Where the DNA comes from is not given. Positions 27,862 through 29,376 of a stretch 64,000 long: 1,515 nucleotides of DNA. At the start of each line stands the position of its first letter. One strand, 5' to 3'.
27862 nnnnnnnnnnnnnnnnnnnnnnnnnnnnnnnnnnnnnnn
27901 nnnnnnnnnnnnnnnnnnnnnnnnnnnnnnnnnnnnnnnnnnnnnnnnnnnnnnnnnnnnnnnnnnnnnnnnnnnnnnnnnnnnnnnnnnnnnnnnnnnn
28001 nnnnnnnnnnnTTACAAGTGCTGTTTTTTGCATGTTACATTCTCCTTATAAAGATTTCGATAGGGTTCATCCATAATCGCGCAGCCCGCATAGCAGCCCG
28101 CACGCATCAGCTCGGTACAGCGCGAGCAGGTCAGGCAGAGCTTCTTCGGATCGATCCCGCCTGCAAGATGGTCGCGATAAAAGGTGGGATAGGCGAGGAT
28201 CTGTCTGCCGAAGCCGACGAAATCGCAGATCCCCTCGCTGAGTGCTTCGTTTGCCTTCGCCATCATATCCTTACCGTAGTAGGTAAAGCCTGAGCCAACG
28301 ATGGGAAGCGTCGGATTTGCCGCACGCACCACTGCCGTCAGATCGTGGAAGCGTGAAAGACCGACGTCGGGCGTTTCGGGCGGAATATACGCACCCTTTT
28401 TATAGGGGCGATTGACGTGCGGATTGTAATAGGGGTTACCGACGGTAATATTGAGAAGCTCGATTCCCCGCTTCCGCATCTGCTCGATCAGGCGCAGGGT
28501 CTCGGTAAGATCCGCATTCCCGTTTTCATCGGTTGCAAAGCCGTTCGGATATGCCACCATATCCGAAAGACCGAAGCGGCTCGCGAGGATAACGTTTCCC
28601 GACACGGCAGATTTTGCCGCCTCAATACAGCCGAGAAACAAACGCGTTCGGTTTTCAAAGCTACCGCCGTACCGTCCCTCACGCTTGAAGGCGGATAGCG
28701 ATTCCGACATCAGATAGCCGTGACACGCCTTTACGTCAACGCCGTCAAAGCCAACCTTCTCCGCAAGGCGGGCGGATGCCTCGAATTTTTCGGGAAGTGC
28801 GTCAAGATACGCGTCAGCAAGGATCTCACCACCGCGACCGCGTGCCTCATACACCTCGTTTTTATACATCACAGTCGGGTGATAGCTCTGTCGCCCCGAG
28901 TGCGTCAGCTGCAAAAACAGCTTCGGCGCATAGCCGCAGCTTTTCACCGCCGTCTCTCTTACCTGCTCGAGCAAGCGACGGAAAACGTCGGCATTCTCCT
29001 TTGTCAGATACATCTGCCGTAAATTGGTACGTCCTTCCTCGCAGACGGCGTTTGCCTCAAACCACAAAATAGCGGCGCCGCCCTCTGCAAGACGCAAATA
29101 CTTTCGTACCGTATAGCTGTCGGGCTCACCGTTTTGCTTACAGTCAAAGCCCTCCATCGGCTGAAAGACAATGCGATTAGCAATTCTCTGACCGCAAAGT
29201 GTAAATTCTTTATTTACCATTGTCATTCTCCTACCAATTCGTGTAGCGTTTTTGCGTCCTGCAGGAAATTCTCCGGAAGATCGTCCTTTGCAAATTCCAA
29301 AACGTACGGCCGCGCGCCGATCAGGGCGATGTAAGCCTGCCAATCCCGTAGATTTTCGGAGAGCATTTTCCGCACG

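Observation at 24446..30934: AraC-controlled five-gene redox operon with a split enoate-reductase-like architecture and no obvious substrate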

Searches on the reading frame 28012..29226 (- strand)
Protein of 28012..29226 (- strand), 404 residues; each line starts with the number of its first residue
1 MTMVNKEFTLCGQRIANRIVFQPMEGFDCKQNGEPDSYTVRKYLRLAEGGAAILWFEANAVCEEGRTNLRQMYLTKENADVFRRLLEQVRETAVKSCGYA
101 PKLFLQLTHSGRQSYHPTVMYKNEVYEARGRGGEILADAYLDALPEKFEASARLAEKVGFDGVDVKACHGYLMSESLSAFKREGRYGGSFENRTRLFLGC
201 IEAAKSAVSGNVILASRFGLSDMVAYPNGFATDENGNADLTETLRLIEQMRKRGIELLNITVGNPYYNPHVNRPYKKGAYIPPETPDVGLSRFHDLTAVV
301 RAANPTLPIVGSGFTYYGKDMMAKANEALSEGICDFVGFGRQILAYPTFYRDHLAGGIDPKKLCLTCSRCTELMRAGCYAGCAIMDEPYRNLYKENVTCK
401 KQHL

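Call 3: search_protein_families(library=pfam, proteins=[window:28012-29226:-])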
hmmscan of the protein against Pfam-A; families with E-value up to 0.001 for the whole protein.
window:28012-29226:- (404 aa): 1 family
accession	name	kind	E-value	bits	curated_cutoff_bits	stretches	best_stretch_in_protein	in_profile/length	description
PF00724.26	Oxidored_FMN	-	1.1e-22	81.2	27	1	13-350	11-332/342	NADH:flavin oxidoreductase / NADH oxidase family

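Call 4: search_protein_families(library=ncbifam, proteins=[window:28012-29226:-])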
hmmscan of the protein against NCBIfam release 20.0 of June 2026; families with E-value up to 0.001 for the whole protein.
window:28012-29226:- (404 aa): 8 families
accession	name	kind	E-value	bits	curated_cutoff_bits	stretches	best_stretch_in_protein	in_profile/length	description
NF010047.0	PRK13523.1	equivalog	1.1e-25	90.4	431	1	3-263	4-251/339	NADPH dehydrogenase NamA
NF006101.0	PRK08255.1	equivalog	5.6e-23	80.9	1078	1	7-234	402-639/768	bifunctional salicylyl-CoA 5-hydroxylase/oxidoreductase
TIGR03997.1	mycofact_OYE_2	equivalog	2.2e-22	79.2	793.15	1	14-383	12-358/645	mycofactocin system FadH/OYE family oxidoreductase 2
NF045592.1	bili_reduct_N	equivalog_domain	2.7e-22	79.4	425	1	5-382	3-360/363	bilirubin reductase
NF045599.1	bili_reduct_long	exception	4.1e-22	78.2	750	1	9-385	6-364/641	bilirubin reductase, long form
NF041087.1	bile_acid_BaiCD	equivalog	3.1e-21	75.1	825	1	8-389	8-357/642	bile acid Fe-S flavoenzyme BaiCD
NF007899.0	PRK10605.1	subfamily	1.1e-17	64.3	403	1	146-261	162-272/365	N-ethylmaleimide reductase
TIGR03996.1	mycofact_OYE_1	hypoth_equivalog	2.8e-08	32.8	627.9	1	5-369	3-336/633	mycofactocin system FadH/OYE family oxidoreductase 1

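Call 5: search_solved_structures(query=window:28012-29226:-, max_evalue=0.00001)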
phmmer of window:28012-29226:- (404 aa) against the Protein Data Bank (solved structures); distinct sequences matched with E-value up to 0.00001: 110 (the best 60 are shown).
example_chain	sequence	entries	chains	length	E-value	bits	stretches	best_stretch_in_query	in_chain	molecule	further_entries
9iuv_A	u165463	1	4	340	2.7e-21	79.4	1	2-265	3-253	NADPH dehydrogenase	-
3gr7_A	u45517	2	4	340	2.6e-18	69.5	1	2-232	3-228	NADPH dehydrogenase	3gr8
1z41_A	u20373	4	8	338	3.8e-17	65.7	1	9-222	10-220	Probable NADH-dependent flavin oxidoreductase yqjM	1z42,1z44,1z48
8auh_A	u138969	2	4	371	6.5e-17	64.9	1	145-276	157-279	NADH:flavin oxidoreductase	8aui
8x0j_A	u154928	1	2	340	1.2e-16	64.1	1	2-230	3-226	NADPH dehydrogenase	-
5cpl_A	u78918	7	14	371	1.6e-16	63.7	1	145-276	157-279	Xenobiotic reductase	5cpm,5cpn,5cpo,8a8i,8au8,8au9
5n6q_A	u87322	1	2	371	1.6e-16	63.7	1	145-276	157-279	NADH:flavin oxidoreductase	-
3l67_A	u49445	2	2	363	3.2e-16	62.7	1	6-276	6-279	Xenobiotic reductase A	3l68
3l65_A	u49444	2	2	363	4.4e-16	62.2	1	6-276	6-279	Xenobiotic reductase A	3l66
8auf_A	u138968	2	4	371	5.7e-16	61.8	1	145-276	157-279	NADH:flavin oxidoreductase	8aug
3n14_A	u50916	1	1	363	1.1e-15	60.9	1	6-276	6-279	Xenobiotic reductase A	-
3l5l_A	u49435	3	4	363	1.1e-15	60.9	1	6-276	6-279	Xenobiotic reductase A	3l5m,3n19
2h8z_A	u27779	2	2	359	1.4e-15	60.5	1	7-276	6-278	Xenobiotic reductase A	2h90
2h8x_A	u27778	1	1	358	1.5e-15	60.4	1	8-276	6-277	Xenobiotic reductase A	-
5nux_A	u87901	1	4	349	3.6e-15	59.2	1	8-265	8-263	Chromate reductase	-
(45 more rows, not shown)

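Call 54: find_homologous_proteins(query=window:28012-29226:-, max_evalue=1e-20)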
Query window:28012-29226:- (404 aa): 7959 proteins with E <= 1e-20 among 8000 candidates; the best 120 are listed.
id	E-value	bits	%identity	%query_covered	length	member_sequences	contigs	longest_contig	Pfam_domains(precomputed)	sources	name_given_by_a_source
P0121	3.2e-276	934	100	100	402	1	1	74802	PF00724.27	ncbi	-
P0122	5.9e-231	785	82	99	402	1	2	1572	PF00724.27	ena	-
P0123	6.3e-161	554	58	97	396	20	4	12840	PF00724.27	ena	-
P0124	6.4e-160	551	58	99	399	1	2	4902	PF00724.27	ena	-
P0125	7.4e-160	551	59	97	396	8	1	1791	PF00724.27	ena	-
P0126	7.7e-160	550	59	97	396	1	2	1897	PF00724.27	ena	-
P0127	7.8e-160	550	59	99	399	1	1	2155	PF00724.27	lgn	-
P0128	1.5e-159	550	58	97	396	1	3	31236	PF00724.27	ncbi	-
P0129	8.5e-159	547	58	99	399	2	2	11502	PF00724.27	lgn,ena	-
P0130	2.4e-158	546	60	99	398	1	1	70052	PF00724.27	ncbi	-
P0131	4.2e-158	545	58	97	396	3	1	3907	PF00724.27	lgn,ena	-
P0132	4.2e-158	545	57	97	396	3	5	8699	PF00724.27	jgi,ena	-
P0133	4.2e-158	545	58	97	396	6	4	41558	PF00724.27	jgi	-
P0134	4.6e-158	545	59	97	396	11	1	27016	PF00724.27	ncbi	-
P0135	6.9e-158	544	58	99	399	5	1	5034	PF00724.27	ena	-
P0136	1.6e-157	543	58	98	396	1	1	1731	PF00724.27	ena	-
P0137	2.2e-156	539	58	97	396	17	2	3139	PF00724.27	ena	-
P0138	3.9e-156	538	57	97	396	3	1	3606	PF00724.27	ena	-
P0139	9.2e-156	537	57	99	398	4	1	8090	PF00724.27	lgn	-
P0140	1.8e-155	536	57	97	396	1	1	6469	PF00724.27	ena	-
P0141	4.0e-155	535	60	99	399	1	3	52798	PF00724.27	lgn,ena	-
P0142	7.3e-155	534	58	97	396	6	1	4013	PF00724.27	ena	-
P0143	8.1e-154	531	56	97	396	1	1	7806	PF00724.27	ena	-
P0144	4.6e-153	528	58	97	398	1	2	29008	PF00724.27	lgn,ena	-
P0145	4.9e-153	528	58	99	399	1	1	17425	PF00724.27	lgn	-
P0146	4.7e-152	525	57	97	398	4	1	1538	PF00724.27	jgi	jgi:2,4-dienoyl-CoA reductase-like NADH-dependent reductase (Old Yellow Enzyme family)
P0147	8.6e-152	524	57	97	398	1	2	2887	PF00724.27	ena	-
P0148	1.7e-151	523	56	97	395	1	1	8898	PF00724.27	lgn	-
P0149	3.5e-151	522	58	97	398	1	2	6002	PF00724.27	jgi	-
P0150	4.3e-151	522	56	99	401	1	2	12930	PF00724.27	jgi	-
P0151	4.9e-151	521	57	97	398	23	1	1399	PF00724.27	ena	-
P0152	5.6e-151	521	56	97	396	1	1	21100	PF00724.27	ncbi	-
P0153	6.4e-151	521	57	98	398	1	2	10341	PF00724.27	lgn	-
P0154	2.6e-150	519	55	99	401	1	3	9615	PF00724.27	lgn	-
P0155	3.1e-150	519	57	98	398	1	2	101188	PF00724.27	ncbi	-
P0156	3.6e-150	519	58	97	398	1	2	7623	PF00724.27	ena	-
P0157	8.2e-150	517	54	99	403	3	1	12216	PF00724.27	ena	-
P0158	1.1e-149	517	56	99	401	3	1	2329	PF00724.27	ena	-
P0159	1.2e-149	517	57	97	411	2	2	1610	PF00724.27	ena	-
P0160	1.6e-149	516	56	97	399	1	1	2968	PF00724.27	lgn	-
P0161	2.1e-149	516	56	99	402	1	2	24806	PF00724.27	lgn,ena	-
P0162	3.8e-149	515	55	99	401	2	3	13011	PF00724.27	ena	-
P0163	5.3e-149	515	55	99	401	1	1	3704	PF00724.27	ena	-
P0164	5.9e-149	515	56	97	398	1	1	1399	PF00724.27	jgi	-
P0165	7.5e-149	514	56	99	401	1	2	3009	PF00724.27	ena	-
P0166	7.5e-149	514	57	97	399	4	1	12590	PF00724.27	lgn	-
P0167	7.7e-149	514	57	97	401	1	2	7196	PF00724.27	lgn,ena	-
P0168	8.0e-149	514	56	97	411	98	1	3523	PF00724.27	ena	-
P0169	1.0e-148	514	55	99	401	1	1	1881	PF00724.27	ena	-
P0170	1.1e-148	514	57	97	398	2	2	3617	PF00724.27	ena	-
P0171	1.3e-148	513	56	97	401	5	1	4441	PF00724.27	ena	-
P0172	1.7e-148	513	55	100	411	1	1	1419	PF00724.27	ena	-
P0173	1.7e-148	513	57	95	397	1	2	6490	PF00724.27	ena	-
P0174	1.9e-148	513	56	99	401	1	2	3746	PF00724.27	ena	-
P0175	2.1e-148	513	57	97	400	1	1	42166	PF00724.27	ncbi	-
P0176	2.2e-148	513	55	97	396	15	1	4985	PF00724.27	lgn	-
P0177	2.5e-148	513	56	97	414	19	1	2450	PF00724.27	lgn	-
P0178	2.7e-148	512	55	99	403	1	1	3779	PF00724.27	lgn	-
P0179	2.9e-148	512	56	99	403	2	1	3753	PF00724.27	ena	-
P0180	3.0e-148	512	57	97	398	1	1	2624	PF00724.27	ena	-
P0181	4.5e-148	512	55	99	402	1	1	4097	PF00724.27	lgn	-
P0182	4.5e-148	512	56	97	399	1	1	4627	PF00724.27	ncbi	-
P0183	6.4e-148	511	56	97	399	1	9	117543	PF00724.27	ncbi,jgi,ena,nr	ncbi:MAG: flavin oxidoreductase/NADH oxidase [Ruminococcaceae bacterium]|nr:flavin oxidoreductase/NA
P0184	6.7e-148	511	56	98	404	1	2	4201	PF00724.27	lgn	-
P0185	7.3e-148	511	56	95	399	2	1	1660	PF00724.27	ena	-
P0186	7.5e-148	511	55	97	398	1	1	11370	PF00724.27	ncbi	-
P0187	8.9e-148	511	54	99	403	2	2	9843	PF00724.27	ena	-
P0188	9.1e-148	511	56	99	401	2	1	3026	PF00724.27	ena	-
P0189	9.8e-148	511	56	97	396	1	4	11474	PF00724.27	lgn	-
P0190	1.0e-147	511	56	97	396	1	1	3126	PF00724.27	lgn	-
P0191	1.3e-147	510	56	97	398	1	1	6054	PF00724.27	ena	-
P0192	1.5e-147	510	55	97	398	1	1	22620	PF00724.27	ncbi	-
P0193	1.8e-147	510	57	97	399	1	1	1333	PF00724.27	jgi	jgi:2,4-dienoyl-CoA reductase-like NADH-dependent reductase (Old Yellow Enzyme family)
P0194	1.9e-147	510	56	98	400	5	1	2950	PF00724.27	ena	-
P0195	2.2e-147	509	55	99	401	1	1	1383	PF00724.27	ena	-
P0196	2.7e-147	509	56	97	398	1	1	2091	PF00724.27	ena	-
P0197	2.7e-147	509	56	97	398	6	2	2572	PF00724.27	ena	-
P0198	3.0e-147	509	56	97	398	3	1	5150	PF00724.27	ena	-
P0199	3.3e-147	509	55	99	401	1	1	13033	PF00724.27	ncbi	-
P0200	3.3e-147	509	55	99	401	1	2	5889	PF00724.27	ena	-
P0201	3.4e-147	509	56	97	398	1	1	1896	PF00724.27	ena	-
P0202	3.4e-147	509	56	99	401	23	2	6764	PF00724.27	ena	-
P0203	3.4e-147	509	56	97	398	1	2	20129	PF00724.27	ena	-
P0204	3.5e-147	509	56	97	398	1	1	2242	PF00724.27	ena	-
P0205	3.6e-147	509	55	99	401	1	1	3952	PF00724.27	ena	-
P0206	3.6e-147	509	55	97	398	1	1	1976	PF00724.27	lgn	-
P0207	4.2e-147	509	54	99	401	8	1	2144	PF00724.27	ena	-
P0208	4.2e-147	509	56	99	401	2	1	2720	PF00724.27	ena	-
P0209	4.4e-147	508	56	98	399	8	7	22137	PF00724.27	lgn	-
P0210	4.5e-147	508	56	97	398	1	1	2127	PF00724.27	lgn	-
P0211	5.1e-147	508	56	97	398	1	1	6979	PF00724.27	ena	-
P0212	5.1e-147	508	55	97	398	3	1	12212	PF00724.27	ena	-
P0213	5.5e-147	508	56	99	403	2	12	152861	PF00724.27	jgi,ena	-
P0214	5.6e-147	508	56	97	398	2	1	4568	PF00724.27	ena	-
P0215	6.4e-147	508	54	99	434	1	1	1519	PF00724.27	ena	-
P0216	7.0e-147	508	56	99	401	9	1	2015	PF00724.27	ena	-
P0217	7.4e-147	508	55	100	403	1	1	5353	PF00724.27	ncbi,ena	-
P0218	8.3e-147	508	55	99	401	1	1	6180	PF00724.27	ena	-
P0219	8.5e-147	508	56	97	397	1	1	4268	PF00724.27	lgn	-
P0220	8.7e-147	507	56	97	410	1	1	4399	PF00724.27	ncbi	-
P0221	9.3e-147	507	53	99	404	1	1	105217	PF00724.27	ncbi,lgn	-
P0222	9.6e-147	507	56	97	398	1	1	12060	PF00724.27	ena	-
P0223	9.7e-147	507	56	97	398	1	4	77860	PF00724.27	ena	-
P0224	1.1e-146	507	56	97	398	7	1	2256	PF00724.27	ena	-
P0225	1.2e-146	507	55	97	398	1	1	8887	PF00724.27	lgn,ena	-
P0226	1.4e-146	507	57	97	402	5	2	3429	PF00724.27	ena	-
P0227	1.4e-146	507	57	97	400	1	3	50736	PF00724.27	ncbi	-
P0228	1.5e-146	507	54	97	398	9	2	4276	PF00724.27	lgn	-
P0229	1.5e-146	507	56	97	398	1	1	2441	PF00724.27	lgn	-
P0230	1.6e-146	507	55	99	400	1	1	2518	PF00724.27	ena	-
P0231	1.6e-146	507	55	97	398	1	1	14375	PF00724.27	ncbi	-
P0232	1.7e-146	507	54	99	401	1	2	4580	PF00724.27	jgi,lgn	jgi:2,4-dienoyl-CoA reductase-like NADH-dependent reductase (Old Yellow Enzyme family)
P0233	1.7e-146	507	56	98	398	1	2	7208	PF00724.27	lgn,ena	-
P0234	2.1e-146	506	56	98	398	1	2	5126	PF00724.27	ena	-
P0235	2.2e-146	506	54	99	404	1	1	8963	PF00724.27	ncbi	-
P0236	2.5e-146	506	56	97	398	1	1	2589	PF00724.27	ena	-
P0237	2.5e-146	506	56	98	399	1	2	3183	PF00724.27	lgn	-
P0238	2.5e-146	506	56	97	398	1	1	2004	PF00724.27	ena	-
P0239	2.6e-146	506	55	99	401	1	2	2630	PF00724.27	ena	-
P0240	3.1e-146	506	56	97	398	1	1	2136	PF00724.27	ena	-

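Call 55: find_encoding_contigs(protein=P0121, flank=10000, max_places=2)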
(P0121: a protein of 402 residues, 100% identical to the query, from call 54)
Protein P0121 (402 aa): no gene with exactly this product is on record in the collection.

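Call 81: find_encoding_contigs(protein=P0213, flank=10000, max_places=1)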
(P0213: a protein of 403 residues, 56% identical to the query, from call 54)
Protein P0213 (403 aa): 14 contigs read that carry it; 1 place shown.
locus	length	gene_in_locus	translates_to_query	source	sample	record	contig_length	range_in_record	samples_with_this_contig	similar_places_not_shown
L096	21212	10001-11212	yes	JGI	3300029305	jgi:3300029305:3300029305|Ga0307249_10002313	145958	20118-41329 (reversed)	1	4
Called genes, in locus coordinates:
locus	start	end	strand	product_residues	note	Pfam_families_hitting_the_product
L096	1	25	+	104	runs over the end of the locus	-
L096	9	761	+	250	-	PF00135:COesterase (faint), PF20434:BD-FAE, PF07859:Abhydrolase_3, PF00326:Peptidase_S9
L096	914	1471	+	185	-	PF13305:TetR_C_33 (weak)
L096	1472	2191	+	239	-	PF00005:ABC_tran, PF13304:AAA_21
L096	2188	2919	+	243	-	PF01061:ABC2_membrane, PF12698:ABC2_membrane_3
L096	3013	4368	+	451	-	PF00083:Sugar_tr, PF01306:LacY_symp (faint), PF07690:MFS_1, PF12832:MFS_1_like, PF13347:MFS_2, PF03092:BT1 (faint), PF07690:MFS_1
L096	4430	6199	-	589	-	PF02837:Glyco_hydro_2_N, PF02836:Glyco_hydro_2_C (weak)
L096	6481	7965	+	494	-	PF03747:ADP_ribosyl_GH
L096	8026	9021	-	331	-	-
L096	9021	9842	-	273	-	PF00165:HTH_AraC (faint), PF12833:HTH_18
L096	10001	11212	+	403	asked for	PF00724:Oxidored_FMN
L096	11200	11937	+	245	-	PF00106:adh_short, PF08659:KR (faint), PF13561:adh_short_C2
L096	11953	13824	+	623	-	PF00890:FAD_binding_2, PF07992:Pyr_redox_2 (faint)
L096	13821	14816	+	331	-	PF02826:2-Hacid_dh_C, PF03446:NAD_binding_2 (weak)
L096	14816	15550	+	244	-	PF01261:AP_endonuc_2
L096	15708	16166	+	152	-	PF04074:DUF386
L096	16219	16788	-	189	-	PF02659:Mntp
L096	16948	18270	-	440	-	PF07690:MFS_1, PF13347:MFS_2, PF07690:MFS_1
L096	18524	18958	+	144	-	-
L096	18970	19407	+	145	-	-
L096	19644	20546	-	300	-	PF04616:Glyco_hydro_43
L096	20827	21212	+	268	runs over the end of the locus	-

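Call 82: find_encoding_contigs(protein=P0221, flank=10000, max_places=1)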
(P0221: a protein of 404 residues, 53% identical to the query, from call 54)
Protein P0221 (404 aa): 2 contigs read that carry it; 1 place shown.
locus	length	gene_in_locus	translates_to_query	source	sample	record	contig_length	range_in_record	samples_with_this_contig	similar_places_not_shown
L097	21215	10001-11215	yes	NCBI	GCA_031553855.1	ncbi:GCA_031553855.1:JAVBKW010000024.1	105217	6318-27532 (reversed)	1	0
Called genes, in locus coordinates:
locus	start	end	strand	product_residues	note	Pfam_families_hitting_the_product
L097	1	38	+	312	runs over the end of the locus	PF00528:BPD_transp_1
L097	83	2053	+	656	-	-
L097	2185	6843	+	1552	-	PF12708:Pect-lyase_RHGA_epim (weak), PF09479:Flg_new (weak)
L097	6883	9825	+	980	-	PF18998:Flg_new_2 (faint), PF09479:Flg_new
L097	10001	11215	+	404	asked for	PF00724:Oxidored_FMN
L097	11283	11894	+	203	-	-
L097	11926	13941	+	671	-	-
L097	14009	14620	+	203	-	-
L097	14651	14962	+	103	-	-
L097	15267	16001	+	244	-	PF00106:adh_short, PF13561:adh_short_C2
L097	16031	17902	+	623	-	PF00890:FAD_binding_2, PF07992:Pyr_redox_2 (faint)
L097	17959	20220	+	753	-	PF01408:GFO_IDH_MocA, PF22725:GFO_IDH_MocA_C3 (weak), PF02894:GFO_IDH_MocA_C, PF22725:GFO_IDH_MocA_C3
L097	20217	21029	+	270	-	PF20434:BD-FAE, PF12146:Hydrolase_4 (faint), PF07859:Abhydrolase_3, PF00326:Peptidase_S9, PF01738:DLH (weak)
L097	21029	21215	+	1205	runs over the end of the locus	-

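Call 83: find_encoding_contigs(protein=P0183, flank=10000, max_places=1)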
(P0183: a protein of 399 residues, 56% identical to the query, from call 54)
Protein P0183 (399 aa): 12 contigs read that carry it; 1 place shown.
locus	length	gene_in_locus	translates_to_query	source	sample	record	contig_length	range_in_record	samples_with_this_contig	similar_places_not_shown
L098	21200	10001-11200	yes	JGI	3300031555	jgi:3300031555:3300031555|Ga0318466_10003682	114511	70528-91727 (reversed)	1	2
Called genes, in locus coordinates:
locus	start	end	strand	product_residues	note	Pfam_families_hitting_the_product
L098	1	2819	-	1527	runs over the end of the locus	-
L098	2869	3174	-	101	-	-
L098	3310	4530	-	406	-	PF04545:Sigma70_r4 (faint), PF12728:HTH_17 (faint), PF13384:HTH_23 (faint), PF00196:GerE, PF08281:Sigma70_r4_2 (weak)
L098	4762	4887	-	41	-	PF12708:Pect-lyase_RHGA_epim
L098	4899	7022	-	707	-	PF02838:Glyco_hydro_20b, PF00728:Glyco_hydro_20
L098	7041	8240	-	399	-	PF13088:BNR_2, PF02012:BNR (faint)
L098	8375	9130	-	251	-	PF07883:Cupin_2 (weak), PF02311:AraC_binding (weak), PF00165:HTH_AraC (weak), PF12833:HTH_18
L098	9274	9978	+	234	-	PF00106:adh_short, PF13460:NAD_binding_10 (weak), PF13561:adh_short_C2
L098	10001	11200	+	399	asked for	PF00724:Oxidored_FMN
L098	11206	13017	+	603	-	PF07940:Hepar_II_III_C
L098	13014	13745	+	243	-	PF00106:adh_short, PF01370:Epimerase (weak), PF08659:KR, PF13561:adh_short_C2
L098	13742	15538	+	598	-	PF00890:FAD_binding_2, PF01266:DAO (faint), PF01494:FAD_binding_3 (weak), PF07992:Pyr_redox_2 (faint)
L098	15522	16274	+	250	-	PF01261:AP_endonuc_2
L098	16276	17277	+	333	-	PF02826:2-Hacid_dh_C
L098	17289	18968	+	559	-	-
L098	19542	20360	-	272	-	-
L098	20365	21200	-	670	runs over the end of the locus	PF00004:AAA, PF17866:AAA_lid_6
